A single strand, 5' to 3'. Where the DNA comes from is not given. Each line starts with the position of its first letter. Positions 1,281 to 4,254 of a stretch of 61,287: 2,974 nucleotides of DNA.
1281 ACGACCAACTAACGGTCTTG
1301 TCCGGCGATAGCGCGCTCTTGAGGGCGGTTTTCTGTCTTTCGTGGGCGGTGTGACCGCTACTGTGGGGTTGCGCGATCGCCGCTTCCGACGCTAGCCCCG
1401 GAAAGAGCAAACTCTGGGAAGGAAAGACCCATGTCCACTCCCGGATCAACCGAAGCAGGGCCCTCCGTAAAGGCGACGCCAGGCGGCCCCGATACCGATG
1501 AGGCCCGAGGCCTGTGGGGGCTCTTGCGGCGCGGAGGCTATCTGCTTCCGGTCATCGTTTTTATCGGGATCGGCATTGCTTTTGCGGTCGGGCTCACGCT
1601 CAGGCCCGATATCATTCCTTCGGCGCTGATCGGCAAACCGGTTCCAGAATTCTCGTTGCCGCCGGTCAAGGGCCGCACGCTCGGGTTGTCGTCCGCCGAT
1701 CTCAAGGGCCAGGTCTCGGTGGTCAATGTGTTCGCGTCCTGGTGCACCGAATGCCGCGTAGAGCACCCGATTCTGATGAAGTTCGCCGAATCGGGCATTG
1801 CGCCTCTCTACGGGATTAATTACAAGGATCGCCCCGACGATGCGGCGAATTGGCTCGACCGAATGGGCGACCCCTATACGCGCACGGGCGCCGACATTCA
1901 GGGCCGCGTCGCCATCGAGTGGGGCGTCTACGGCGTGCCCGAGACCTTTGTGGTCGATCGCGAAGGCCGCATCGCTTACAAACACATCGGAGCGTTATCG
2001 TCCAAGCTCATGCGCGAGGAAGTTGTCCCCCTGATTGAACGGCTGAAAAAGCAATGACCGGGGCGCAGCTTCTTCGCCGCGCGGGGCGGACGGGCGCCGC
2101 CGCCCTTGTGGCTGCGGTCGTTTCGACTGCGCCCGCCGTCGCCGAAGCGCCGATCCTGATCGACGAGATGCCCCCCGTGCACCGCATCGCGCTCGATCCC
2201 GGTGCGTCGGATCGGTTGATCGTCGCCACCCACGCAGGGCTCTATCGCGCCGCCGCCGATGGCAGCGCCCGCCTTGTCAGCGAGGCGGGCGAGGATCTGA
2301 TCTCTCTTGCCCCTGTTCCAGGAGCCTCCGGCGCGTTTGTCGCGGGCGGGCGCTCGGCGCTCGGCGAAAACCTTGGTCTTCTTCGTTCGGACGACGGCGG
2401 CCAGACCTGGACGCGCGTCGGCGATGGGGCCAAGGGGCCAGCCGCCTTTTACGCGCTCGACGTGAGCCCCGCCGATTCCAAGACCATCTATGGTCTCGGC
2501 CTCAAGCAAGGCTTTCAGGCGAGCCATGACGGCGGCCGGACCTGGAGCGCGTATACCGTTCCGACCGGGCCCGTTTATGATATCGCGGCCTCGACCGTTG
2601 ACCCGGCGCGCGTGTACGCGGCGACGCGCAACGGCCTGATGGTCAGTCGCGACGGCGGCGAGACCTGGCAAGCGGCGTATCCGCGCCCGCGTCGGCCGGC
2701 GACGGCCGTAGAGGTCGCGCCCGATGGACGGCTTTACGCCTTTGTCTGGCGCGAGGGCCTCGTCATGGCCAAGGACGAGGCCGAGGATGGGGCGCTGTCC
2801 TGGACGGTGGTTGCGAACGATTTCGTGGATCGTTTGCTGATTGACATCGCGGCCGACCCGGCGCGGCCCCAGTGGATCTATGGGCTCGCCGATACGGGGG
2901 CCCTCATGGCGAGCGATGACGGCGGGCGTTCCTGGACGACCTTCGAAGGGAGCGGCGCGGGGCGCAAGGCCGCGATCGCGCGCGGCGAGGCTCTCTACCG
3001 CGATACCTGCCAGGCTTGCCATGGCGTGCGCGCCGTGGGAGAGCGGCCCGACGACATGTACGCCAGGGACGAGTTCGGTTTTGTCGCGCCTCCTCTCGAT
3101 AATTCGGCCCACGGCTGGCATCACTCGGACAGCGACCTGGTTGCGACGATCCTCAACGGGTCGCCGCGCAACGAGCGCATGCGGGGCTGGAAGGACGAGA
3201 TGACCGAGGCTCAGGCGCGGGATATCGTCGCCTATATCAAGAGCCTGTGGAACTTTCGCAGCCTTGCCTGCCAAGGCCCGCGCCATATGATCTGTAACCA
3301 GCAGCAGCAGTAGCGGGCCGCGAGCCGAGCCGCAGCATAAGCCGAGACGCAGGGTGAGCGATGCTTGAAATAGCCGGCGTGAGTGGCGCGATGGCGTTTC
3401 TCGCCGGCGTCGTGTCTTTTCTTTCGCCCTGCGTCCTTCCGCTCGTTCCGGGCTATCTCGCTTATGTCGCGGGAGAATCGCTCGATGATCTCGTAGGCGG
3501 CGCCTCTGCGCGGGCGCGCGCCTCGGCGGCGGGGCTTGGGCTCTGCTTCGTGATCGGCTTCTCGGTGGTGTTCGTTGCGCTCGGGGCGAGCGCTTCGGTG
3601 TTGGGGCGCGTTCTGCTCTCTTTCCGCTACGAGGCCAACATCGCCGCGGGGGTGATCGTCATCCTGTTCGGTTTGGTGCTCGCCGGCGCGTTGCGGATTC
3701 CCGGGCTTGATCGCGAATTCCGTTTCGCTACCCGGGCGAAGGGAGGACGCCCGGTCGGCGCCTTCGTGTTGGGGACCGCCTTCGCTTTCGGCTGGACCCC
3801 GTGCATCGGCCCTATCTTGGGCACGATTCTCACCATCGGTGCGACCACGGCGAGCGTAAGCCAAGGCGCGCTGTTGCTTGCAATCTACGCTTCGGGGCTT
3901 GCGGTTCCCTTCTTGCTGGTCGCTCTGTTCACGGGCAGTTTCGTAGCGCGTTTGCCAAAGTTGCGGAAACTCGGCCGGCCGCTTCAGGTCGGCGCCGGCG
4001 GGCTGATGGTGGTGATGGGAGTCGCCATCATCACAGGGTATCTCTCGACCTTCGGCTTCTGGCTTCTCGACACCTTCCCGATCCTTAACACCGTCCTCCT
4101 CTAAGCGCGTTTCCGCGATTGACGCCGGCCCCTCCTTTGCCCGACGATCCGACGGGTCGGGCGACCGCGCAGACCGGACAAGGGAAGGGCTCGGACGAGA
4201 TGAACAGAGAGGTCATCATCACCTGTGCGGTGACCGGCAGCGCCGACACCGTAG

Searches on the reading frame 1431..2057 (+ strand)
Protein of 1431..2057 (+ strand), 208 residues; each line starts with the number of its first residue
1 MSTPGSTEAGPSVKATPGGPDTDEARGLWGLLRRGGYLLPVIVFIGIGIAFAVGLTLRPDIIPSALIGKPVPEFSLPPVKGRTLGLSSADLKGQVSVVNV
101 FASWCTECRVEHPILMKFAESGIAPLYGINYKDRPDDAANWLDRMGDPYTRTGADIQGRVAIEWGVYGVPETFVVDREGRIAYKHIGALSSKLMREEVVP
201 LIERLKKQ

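Call 33: search_protein_families(library=pfam, proteins=[window:1431-2057:+])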
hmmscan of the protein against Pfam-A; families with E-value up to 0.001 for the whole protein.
window:1431-2057:+ (208 aa): 3 families
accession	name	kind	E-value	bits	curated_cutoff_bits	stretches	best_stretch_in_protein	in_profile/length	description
PF00578.27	AhpC-TSA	-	6.4e-15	55.6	26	1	67-183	1-123/124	AhpC/TSA family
PF08534.16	Redoxin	-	9.2e-15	55.1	26.6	1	68-190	3-137/148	Redoxin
PF00085.26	Thioredoxin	-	0.00031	21.2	23.5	0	94-121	19-46/103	Thioredoxin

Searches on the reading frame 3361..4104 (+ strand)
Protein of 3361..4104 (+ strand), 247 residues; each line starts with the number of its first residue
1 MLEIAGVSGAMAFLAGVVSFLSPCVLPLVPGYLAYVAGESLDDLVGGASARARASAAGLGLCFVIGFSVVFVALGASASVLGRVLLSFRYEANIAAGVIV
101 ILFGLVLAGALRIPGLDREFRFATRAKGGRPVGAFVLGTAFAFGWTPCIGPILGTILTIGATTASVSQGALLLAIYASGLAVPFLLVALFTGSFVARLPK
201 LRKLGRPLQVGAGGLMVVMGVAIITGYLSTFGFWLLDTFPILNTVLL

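Call 33: search_protein_families(library=pfam, proteins=[window:3361-4104:+])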
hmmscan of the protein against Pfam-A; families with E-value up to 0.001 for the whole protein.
window:3361-4104:+ (247 aa): 1 family
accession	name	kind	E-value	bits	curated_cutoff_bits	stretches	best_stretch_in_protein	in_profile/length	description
PF02683.22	DsbD_TM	-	8.6e-18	64.9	27.1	1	11-197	7-191/219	Cytochrome C biogenesis protein transmembrane domain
